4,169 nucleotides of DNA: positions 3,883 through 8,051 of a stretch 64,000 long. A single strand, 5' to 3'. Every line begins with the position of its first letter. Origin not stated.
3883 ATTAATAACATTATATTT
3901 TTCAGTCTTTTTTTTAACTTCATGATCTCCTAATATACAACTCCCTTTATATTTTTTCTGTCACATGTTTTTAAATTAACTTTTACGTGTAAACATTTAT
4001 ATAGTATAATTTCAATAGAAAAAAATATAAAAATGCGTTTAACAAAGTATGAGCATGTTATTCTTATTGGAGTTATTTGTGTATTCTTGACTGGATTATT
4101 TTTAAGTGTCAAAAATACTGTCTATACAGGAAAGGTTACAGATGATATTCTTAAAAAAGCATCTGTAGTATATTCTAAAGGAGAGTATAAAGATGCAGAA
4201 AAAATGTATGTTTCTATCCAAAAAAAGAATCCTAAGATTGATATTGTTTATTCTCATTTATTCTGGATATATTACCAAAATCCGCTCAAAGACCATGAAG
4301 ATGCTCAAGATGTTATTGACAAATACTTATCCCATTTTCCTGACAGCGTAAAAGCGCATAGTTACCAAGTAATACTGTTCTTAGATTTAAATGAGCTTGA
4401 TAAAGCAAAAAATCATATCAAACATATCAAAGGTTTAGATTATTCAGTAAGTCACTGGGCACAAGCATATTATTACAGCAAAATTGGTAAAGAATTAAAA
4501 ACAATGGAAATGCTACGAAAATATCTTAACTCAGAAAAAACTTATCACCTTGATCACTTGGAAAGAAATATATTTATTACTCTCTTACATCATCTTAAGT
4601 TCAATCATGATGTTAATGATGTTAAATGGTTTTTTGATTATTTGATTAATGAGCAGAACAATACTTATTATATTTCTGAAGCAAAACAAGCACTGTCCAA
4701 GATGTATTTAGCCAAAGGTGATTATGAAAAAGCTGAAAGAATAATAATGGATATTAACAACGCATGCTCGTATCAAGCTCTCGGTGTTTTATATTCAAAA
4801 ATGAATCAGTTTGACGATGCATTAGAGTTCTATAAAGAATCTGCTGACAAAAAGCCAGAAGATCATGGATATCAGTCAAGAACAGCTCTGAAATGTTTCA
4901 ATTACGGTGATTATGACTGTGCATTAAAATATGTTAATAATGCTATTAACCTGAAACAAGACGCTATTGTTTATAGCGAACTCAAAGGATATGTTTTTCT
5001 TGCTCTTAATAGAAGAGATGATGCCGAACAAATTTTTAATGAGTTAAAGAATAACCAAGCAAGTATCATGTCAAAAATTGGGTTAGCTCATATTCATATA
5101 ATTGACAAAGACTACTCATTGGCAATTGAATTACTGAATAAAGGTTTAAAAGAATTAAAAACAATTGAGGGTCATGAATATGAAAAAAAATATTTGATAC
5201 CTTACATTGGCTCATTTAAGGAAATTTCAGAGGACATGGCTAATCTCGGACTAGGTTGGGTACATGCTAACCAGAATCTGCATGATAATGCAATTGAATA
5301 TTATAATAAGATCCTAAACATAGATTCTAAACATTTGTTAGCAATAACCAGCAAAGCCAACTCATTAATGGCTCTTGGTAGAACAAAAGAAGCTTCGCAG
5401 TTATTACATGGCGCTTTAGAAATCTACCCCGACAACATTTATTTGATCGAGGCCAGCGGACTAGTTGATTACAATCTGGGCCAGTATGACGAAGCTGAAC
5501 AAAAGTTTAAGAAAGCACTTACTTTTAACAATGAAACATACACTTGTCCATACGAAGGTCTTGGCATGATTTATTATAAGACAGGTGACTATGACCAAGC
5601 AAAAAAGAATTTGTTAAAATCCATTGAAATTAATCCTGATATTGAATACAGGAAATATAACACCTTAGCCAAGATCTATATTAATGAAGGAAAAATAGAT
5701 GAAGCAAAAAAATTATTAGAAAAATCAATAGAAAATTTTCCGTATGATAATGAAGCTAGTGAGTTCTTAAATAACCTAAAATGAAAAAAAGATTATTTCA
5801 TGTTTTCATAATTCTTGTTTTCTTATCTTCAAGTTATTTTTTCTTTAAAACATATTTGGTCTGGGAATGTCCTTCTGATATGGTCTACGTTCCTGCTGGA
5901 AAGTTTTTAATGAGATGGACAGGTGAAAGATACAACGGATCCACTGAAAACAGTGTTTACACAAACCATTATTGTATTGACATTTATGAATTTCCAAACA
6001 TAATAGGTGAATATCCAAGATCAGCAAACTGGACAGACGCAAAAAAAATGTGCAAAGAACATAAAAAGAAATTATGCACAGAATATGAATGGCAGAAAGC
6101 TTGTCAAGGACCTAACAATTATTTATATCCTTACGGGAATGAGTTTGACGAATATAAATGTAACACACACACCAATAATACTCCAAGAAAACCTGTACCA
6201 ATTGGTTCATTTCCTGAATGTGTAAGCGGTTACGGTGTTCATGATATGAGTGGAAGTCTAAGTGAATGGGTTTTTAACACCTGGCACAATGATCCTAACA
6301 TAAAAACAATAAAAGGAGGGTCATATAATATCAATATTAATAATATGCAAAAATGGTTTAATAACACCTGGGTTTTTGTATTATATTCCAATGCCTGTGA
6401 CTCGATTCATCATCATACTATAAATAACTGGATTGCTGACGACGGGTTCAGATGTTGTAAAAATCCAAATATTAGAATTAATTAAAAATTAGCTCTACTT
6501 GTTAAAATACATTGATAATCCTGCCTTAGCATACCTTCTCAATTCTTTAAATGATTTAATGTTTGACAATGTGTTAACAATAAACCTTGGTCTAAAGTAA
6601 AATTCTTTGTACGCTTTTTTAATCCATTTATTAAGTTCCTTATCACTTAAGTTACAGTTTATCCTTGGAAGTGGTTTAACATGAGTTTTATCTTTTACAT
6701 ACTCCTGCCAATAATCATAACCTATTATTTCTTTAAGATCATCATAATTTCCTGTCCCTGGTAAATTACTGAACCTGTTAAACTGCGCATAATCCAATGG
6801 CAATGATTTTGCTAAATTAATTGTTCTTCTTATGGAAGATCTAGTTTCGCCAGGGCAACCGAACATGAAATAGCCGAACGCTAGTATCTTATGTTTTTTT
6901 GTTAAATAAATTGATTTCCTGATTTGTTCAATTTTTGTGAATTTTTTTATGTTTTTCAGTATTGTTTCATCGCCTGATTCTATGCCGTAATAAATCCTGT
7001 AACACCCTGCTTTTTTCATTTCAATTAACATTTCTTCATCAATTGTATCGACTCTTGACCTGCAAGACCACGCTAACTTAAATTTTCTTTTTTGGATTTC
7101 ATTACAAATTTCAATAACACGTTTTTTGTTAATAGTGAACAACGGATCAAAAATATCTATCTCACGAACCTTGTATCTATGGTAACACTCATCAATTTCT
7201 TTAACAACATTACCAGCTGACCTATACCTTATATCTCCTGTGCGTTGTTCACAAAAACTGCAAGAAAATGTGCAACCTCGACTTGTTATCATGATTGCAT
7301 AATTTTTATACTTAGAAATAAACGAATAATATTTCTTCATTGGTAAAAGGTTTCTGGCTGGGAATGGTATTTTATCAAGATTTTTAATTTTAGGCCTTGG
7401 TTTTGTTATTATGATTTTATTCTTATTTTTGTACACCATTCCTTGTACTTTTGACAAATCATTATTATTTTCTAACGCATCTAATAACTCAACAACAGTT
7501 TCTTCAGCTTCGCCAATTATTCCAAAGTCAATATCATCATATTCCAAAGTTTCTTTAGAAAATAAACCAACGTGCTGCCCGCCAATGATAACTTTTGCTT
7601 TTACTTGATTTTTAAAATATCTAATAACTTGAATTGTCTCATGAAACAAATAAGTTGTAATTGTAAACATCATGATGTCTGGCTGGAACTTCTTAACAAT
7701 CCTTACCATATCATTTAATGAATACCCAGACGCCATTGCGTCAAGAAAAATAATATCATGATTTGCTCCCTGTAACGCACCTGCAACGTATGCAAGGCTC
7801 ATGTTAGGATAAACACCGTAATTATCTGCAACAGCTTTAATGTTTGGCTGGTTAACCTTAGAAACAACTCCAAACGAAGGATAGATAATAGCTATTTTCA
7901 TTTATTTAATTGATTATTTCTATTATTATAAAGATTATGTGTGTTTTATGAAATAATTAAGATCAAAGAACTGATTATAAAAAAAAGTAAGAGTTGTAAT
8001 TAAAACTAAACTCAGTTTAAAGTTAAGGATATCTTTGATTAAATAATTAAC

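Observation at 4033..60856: Seven membrane-anchored TPR proteins share a conserved C-terminal CPY-x-GLG module with a near-invariant cysteine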

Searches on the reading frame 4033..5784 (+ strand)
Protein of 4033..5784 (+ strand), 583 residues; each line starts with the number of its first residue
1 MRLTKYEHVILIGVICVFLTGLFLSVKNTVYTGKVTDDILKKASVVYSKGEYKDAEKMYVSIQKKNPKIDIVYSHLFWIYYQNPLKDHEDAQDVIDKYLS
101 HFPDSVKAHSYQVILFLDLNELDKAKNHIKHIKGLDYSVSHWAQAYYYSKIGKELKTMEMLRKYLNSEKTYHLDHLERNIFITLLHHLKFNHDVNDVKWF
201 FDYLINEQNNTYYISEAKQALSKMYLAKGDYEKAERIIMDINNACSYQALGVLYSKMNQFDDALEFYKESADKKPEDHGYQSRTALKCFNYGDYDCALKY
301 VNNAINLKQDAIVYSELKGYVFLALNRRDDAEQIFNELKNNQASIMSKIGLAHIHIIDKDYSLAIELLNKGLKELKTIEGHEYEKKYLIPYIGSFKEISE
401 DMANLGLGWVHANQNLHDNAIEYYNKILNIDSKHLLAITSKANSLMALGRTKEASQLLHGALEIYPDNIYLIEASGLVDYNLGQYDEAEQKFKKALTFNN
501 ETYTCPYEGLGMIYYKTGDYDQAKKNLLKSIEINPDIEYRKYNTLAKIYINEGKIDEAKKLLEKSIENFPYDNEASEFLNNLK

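Call 5: search_protein_families(library=pfam, proteins=[window:4033-5784:+], max_evalue=0.01)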
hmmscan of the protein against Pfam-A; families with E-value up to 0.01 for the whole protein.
window:4033-5784:+ (583 aa): 31 families (the best 25 are shown)
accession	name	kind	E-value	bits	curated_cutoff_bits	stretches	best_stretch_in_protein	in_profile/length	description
PF07719.23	TPR_2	-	9.2e-36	119.4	27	4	508-536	5-33/34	Tetratricopeptide repeat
PF14559.12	TPR_19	-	9.7e-33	112.8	25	2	483-540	5-62/68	Tetratricopeptide repeat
PF13428.12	TPR_14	-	7e-32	107.1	23.5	1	544-579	6-41/44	Tetratricopeptide repeat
PF00515.34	TPR_1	-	4.4e-28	96.3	27.8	3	509-536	6-33/34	Tetratricopeptide repeat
PF13181.12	TPR_8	-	1.8e-27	93.5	25.7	3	508-536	5-33/34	Tetratricopeptide repeat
PF13424.12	TPR_12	-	3.7e-26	91.6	30.1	4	476-533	10-74/77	Tetratricopeptide repeat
PF13176.12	TPR_7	-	5.9e-21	73.2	27.9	1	247-277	2-34/36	Tetratricopeptide repeat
PF13432.12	TPR_16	-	3.6e-20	72.5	32.7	0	402-429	32-59/65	Tetratricopeptide repeat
PF13174.12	TPR_6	-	4.5e-20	71.3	26.3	0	545-570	6-31/33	Tetratricopeptide repeat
PF13374.12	TPR_10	-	6.3e-19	67.8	27.5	0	246-271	4-29/42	Tetratricopeptide repeat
PF17874.7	TPR_MalT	-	1e-11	45.1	45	1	453-564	65-186/336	MalT-like TPR region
PF12895.13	ANAPC3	-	8.9e-11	42.4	27.2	1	413-494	1-81/82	Anaphase-promoting complex, cyclosome, subunit 3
PF13431.12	TPR_17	-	3e-10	40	24.4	0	239-265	8-34/34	Tetratricopeptide repeat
PF25063.1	ARM_TT21_C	-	4.3e-10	40.2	35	0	416-529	36-154/209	Tetratricopeptide repeat protein 21 C-terminal ARM domain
PF23914.1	TPR_CcmH_CycH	-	2.4e-09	37.6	42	1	407-498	56-150/158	Cytochrome c-type biogenesis protein H TPR domain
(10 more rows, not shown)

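Call 27: search_protein_families(library=ncbifam, proteins=[window:4033-5784:+], max_evalue=0.01)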
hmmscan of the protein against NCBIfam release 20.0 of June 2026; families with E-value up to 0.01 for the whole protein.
window:4033-5784:+ (583 aa): 27 families (the best 25 are shown)
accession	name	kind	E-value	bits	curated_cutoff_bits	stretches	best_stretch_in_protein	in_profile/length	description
TIGR02917.1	PEP_TPR_lipo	equivalog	1.3e-32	112.7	312.2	3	410-575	202-365/899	XrtA/PEP-CTERM system TPR-repeat protein PrsT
NF040959.1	MamA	equivalog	5.1e-23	81.6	200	3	405-534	75-203/204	magnetosome protein MamA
TIGR02521.1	type_IV_pilW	equivalog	7.7e-21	74.7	154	2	404-565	34-195/234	type IV pilus biogenesis/stability protein PilW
NF033762.1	social_mot_Tgl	equivalog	1.6e-15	57.2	225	1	446-574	77-205/252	social motility TPR repeat lipoprotein Tgl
TIGR04510.1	mod_pep_cyc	subfamily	1.5e-14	53.5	400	2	460-568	492-597/814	putative peptide modification system cyclase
TIGR02552.1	LcrH_SycD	equivalog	7e-14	51.7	104.8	1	404-468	55-119/136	SycD/LcrH family type III secretion system chaperone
NF052415.1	T3SS_chap_SctY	equivalog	4.6e-12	46.4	70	1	249-337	11-102/106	type III secretion apparatus assembly chaperone SctY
TIGR03939.1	PGA_TPR_OMP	equivalog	4.6e-12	45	366.65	2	436-535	396-494/800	poly-beta-1,6 N-acetyl-D-glucosamine export porin PgaA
NF033920.0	C39_PA2778_fam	equivalog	8.7e-12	45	150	2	483-567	170-252/255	PA2778 family cysteine peptidase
TIGR00540.1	TPR_hemY_coli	hypoth_equivalog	2.9e-11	42.8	142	2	439-565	265-385/385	heme biosynthesis-associated TPR protein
TIGR00990.1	3a0801s09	subfamily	2.9e-10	39.4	757.25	1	446-579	342-473/615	mitochondrial import receptor subunit TOM70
NF008755.0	PRK11788.1-3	equivalog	5.3e-10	39.2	430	0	484-579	51-147/388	lipopolysaccharide assembly protein LapB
TIGR02795.1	tol_pal_ybgF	equivalog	5.9e-10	39.8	90.1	1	481-577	14-114/119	tol-pal system protein YbgF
NF008757.0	PRK11788.1-5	equivalog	6.3e-08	32.2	363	0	215-349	107-251/388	lipopolysaccharide assembly protein LapB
NF033758.1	gliding_GltE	equivalog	8.9e-08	31.5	225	2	49-276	99-322/411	adventurous gliding motility TPR repeat lipoprotein GltE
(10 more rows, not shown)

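Call 60: find_homologous_proteins(query=window:4033-5784:+, max_evalue=1e-20)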
Query window:4033-5784:+ (583 aa): 3 proteins with E <= 1e-20 among 8000 candidates.
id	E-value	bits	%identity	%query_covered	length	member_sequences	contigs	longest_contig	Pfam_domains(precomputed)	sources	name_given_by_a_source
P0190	0.0e+0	1058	100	81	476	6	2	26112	PF13431.13,PF13176.13,PF12569.15,PF13428.13,PF13374.13,PF14559.13,PF24575.2,PF17874.8,PF00515.35,PF12895.14,PF13424.13,PF13432.13,PF13181.13,PF07719.24,PF13174.13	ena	-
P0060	2.8e-145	504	45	98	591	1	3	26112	PF13431.13,PF23914.2,PF13414.13,PF13176.13,PF13428.13,PF13374.13,PF14559.13,PF13371.13,PF00515.35,PF12895.14,PF13424.13,PF13432.13,PF13181.13,PF14561.13,PF07719.24,PF13174.13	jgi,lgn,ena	jgi:tetratricopeptide (TPR) repeat protein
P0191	3.1e-52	196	35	65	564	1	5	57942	PF25063.1,PF13431.13,PF23914.2,PF13414.13,PF13176.13,PF13428.13,PF04733.21,PF13374.13,PF07721.21,PF14559.13,PF00515.35,PF12895.14,PF13424.13,PF21033.5,PF13432.13,PF13181.13,PF07719.24,PF13174.13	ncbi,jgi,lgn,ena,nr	ncbi:MAG: tetratricopeptide repeat protein [Myxococcota bacterium]|jgi:tetratricopeptide (TPR) repea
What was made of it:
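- Tried and rejected: Full-length search with A (call 60).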

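Call 68: predict_structure(alignment_id=A6)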
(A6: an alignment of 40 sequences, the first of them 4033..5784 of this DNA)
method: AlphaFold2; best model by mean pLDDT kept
length: 583 residues; sequences in the alignment: 40
mean_pLDDT: 91.5   pTM: 0.84
mean pLDDT of the five models: 91.5, 91.4, 90.9, 90.9, 89.8
residues with pLDDT >= 90: 409; 70-90: 155; 50-70: 18; < 50: 1
segments of 3 or more residues with pLDDT < 50: none
pLDDT, mean of each block of 10 residues (from residue 1): 77 92 72 72 86 92 92 93 85 95 91 90 92 83 89 88 80 73 86 88 86 90 94 95 93 93 96 95 96 95 96 96 96 97 92 96 98 92 84 92 98 96 98 95 97 97 92 97 98 95 94 98 98 90 97 96 93 91 86
secondary structure, 60 per line:
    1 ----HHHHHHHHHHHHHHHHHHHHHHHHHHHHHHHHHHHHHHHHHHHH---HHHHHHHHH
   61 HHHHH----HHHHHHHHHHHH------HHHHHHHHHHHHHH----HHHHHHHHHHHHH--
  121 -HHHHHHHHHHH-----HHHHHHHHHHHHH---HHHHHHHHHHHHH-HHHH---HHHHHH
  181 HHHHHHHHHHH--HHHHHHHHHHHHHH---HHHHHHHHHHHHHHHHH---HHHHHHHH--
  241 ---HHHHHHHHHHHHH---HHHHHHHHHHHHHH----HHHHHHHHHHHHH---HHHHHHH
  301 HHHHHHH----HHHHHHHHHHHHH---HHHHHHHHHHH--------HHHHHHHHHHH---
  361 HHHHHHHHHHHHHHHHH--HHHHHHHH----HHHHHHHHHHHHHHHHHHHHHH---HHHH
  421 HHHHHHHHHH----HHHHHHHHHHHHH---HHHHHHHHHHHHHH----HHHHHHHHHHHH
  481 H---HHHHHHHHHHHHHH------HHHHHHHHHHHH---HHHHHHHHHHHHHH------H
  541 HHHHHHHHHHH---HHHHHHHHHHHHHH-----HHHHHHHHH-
elements in order: H5-48 H52-65 H70-81 H88-101 H106-118 H122-132 H138-150 H154-166 H168-171 H175-191 H194-207 H211-227 H231-238 H244-256 H260-273 H278-290 H294-307 H312-324 H328-338 H347-357 H361-377 H380-387 H392-413 H417-430 H435-447 H451-464 H469-481 H485-498 H505-516 H520-533 H540-551 H555-568 H574-582
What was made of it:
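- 4033..5784 (+): TPR protein A (583 aa). Full-length archetype: N-terminal TM, upstream Cys-repeat (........, C245) and C-terminal module (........, C505, residues 488-583). AF2 pLDDT 91.5, with a helix starting at C505 (call 68).
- On TPR repeat superfamily (Pfam clan TPR; TPR_1/2/8): The AF2 model of A is all-alpha helical pairs (call 68).
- The AF2 model of A has pLDDT 91.5, and the helix begins at C505 (call 68). The Cys is the first helical residue in the AF2 model (call 68).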

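Call 71: fold_search(model_id=the predicted structure, library=pdb)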
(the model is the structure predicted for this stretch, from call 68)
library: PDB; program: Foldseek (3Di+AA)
matches with E <= 10: 1749; with E <= 0.001: 445
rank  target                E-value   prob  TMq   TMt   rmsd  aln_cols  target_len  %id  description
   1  9rtt_Q                6.2e-12  1.00  0.33  0.24  20.5       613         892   14  Activated Elongation Complex with IWS1 and ELOF1 (released 2025-09-03)
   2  8bbg_D                8.3e-12  1.00  0.30  0.16  16.3       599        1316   14  Structure of the IFT-A complex; anterograde IFT-A train model (released 2022-12-21)
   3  1w3b_A                9.6e-12  1.00  0.34  0.48  10.0       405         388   18  The superhelical TPR domain of O-linked GlcNAc transferase reveals structural similarities to importin alpha. (released 2004-09-09)
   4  7y4i_A                1.2e-11  1.00  0.27  0.20  16.1       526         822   17  Crystal structure of SPINDLY in complex with GDP (released 2022-12-07)
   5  4buj_F                2.3e-11  1.00  0.32  0.17  21.4       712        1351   11  Crystal structure of the S. cerevisiae Ski2-3-8 complex (released 2013-08-28)
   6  8bbe_D                2.7e-11  1.00  0.47  0.44   9.7       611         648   16  Structure of the IFT-A complex; IFT-A2 module (released 2022-12-21)
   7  8fgw_D                3.4e-11  1.00  0.30  0.17  17.9       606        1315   14  Human IFT-A complex structures provide molecular insights into ciliary transport (released 2023-02-22)
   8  5dse_C                6.2e-11  1.00  0.41  0.35  20.6       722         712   11  Crystal Structure of the TTC7B/Hyccin Complex (released 2015-12-02)
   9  9hvq_Q                7.7e-11  1.00  0.39  0.28  20.2       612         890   16  Structure of the transcribing Pol II-DSIF-PAF-SPT6-RECQL5 complex (released 2025-07-16)
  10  7xn7_q                8.3e-11  1.00  0.32  0.21  24.8       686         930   15  RNA polymerase II elongation complex containing Spt4/5, Elf1, Spt6, Spn1 and Paf1C (released 2022-09-07)
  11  6eou                  1.3e-10  1.00  0.29  0.45  11.0       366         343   18  O-GlcNAc transferase TPR domain with the intellectual disability associated mutation L254F (released 2018-05-09)
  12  4buj_B                1.4e-10  1.00  0.32  0.17  19.9       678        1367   12  Crystal structure of the S. cerevisiae Ski2-3-8 complex (released 2013-08-28)
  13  8chy                  1.4e-10  1.00  0.22  0.41  12.1       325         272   24  Crystal structure of an 8-repeat consensus TPR superhelix with Zinc. (released 2024-02-21)
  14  7y4i_B                1.6e-10  1.00  0.27  0.20  13.8       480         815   18  Crystal structure of SPINDLY in complex with GDP (released 2022-12-07)
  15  8dtf_A                1.8e-10  1.00  0.27  0.20  16.2       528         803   18  Cryo-EM structure of the full length Arabidopsis SPY with complete TPRs (released 2023-03-08)
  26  1w3b_B                7.1e-10  1.00  0.27  0.39  11.7       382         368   18  The superhelical TPR domain of O-linked GlcNAc transferase reveals structural similarities to importin alpha. (released 2004-09-09)
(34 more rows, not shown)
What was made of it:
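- Closest known: O-GlcNAc transferase. Same: Among the best structural matches to the AF2 model of A (1w3b, 6eou, 7y4i; call 71).
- Closest known: O-GlcNAc transferase. Different: The match is generic to long TPR arrays: APC/C, IFT-A and Ski3 score equally well (call 71).
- Tried and rejected: Foldseek of the TPR model (call 71).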

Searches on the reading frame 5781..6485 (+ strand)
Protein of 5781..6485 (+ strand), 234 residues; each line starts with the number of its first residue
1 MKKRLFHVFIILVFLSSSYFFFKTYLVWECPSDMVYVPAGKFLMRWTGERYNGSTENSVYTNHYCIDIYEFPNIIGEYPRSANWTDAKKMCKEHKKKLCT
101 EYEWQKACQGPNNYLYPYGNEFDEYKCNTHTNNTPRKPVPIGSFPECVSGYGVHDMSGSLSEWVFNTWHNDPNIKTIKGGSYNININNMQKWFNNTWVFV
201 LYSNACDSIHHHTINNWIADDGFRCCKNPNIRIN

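Call 7: search_protein_families(library=pfam, proteins=[window:5781-6485:+], max_evalue=0.001)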
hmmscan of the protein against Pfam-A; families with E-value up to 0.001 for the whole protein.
window:5781-6485:+ (234 aa): 1 family
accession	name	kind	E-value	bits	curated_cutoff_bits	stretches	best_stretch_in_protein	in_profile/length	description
PF03781.23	FGE-sulfatase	-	1.8e-17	64.3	23.3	1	83-174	97-199/255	Sulfatase-modifying factor enzyme 1-like domain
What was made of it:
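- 5781..6485 (+): Secreted, Cys-rich FGE-sulfatase-like protein (234 aa, 10 Cys). 4-nt overlap with the end of A. PF03781 E = 1.8e-17 (call 7).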

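Call 27: search_protein_families(library=ncbifam, proteins=[window:5781-6485:+], max_evalue=0.01)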
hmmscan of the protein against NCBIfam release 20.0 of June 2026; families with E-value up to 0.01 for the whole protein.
window:5781-6485:+ (234 aa): 3 families
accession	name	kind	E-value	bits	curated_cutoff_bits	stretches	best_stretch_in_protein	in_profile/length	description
TIGR03525.2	GldK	equivalog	5.8e-05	22.6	350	0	83-171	243-341/408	T9SS ring complex lipoprotein PorK/GldK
NF051459.1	pyoverdine_PvdO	equivalog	0.00066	18.8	500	1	97-197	144-248/280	dihydropyoverdine dehydrogenase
TIGR03440.2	egtB_TIGR03440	equivalog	0.0087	15.2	360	0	90-185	287-369/413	ergothioneine biosynthesis protein EgtB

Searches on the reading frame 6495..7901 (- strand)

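Call 6: search_protein_families(library=pfam, proteins=[window:6495-7901:-], max_evalue=0.001)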
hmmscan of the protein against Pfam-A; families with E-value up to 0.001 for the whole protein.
window:6495-7901:- (468 aa): 3 families
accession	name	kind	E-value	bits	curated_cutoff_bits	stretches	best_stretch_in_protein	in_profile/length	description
PF04055.27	Radical_SAM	-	3.1e-21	76.7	29.5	1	204-364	1-166/166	Radical SAM superfamily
PF02310.24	B12-binding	-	5.4e-19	68.7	32.1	1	25-139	6-120/121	B12 binding domain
PF19864.5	Radical_SAM_N2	-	0.00029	20.7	29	1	56-148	41-130/151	Radical SAM proteins, N-terminal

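Call 27: search_protein_families(library=ncbifam, proteins=[window:6495-7901:-], max_evalue=0.01)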
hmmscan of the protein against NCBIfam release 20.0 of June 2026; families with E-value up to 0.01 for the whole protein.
window:6495-7901:- (468 aa): 27 families (the best 25 are shown)
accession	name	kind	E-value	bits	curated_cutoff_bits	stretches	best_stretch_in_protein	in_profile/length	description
TIGR02026.1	BchE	equivalog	2.6e-63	214.6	481.35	1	19-458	7-448/497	magnesium-protoporphyrin IX monomethyl ester anaerobic oxidative cyclase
TIGR03471.1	HpnJ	equivalog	6.5e-62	209.9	577.6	1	35-461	36-460/472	hopanoid biosynthesis associated radical SAM protein HpnJ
NF050148.1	rSAM_ApyD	equivalog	4.1e-46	157.6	750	1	29-398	21-402/645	RiPP biosynthesis radical SAM protein ApyD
TIGR04479.1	bcpD_PhpK_rSAM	subfamily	1.8e-45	155.2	600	1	31-365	70-407/504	PhpK family radical SAM P-methyltransferase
TIGR04072.2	rSAM_ladder_B12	equivalog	1.4e-43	149.2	360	1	25-366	11-348/443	lipid biosynthesis B12-binding/radical SAM protein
NF038361.1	rSAM_Sden_1168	equivalog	7.6e-37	127.1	575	1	30-384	82-468/560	Sden_1168 family B12-binding radical SAM P-methyltransferase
TIGR04385.1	B12_rSAM_cofa1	equivalog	2.2e-34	119.4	450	1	30-365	18-362/438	B12 lower ligand biosynthesis radical SAM protein BzaD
TIGR04013.1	B12_SAM_MJ_1487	hypoth_equivalog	2e-33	115.8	251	1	38-383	15-351/382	TIGR04013 family B12-binding domain/radical SAM domain-containing protein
TIGR04014.1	B12_SAM_MJ_0865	equivalog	2.8e-31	108.8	360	1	64-383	29-352/434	methyl-coenzyme M reductase glutamine C-methyltransferase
NF033070.1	rSAM_AprD4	equivalog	1.4e-28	100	500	1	151-376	147-375/456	AprD4 family radical SAM diol-dehydratase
TIGR04367.1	HpnR_B12_rSAM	equivalog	1.6e-28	99.5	650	1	34-332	23-318/490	hopanoid C-3 methylase HpnR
TIGR03975.1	rSAM_ocin_1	subfamily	9.9e-27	93.7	281.85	1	62-365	117-428/606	RiPP maturation radical SAM C-methyltransferase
TIGR04295.1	B12_rSAM_oligo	hypoth_equivalog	1e-23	83.7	400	1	34-324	26-318/422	TIGR04295 family B12-binding domain-containing radical SAM protein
NF033712.0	B12_rSAM_KedN5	subfamily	3.5e-23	81.7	700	1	59-356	47-359/624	KedN5 family methylcobalamin-dependent radical SAM C-methyltransferase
NF040542.1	rSAM_RCCLKC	equivalog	7.1e-20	71.6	450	1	30-341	10-324/423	arsinothricin biosynthesis radical SAM protein ArsL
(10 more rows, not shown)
